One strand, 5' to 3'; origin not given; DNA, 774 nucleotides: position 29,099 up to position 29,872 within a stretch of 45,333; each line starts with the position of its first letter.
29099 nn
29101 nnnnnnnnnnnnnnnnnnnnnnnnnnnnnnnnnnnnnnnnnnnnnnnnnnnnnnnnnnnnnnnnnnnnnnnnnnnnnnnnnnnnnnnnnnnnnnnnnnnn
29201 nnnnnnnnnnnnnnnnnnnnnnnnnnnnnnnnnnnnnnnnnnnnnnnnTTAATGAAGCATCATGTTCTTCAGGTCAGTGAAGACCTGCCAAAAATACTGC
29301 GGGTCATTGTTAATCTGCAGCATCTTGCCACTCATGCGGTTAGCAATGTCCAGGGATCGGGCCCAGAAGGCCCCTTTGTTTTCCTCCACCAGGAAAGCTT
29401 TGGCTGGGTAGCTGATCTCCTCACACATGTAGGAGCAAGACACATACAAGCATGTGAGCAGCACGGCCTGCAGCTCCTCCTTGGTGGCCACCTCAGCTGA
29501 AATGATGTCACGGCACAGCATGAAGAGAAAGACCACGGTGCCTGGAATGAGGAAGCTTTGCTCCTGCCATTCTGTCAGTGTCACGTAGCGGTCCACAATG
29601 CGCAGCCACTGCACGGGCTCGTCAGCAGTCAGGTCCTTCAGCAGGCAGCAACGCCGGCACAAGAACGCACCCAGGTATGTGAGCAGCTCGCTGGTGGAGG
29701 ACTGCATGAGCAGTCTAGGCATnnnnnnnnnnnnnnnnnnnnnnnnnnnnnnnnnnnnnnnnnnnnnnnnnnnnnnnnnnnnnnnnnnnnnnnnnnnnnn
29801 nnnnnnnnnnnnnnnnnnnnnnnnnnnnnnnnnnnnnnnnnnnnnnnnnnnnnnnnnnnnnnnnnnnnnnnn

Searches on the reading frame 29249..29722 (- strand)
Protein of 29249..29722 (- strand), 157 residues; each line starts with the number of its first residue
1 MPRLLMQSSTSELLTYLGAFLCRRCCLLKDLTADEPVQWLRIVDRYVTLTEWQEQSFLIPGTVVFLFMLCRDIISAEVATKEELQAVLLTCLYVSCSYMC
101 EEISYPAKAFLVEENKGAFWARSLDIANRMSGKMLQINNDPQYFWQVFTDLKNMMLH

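Call 57: find_encoding_contigs(protein=window:29249-29722:-, flank=10000, max_places=4)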
Protein window:29249-29722:- (157 aa): no gene with exactly this product is on record in the collection.
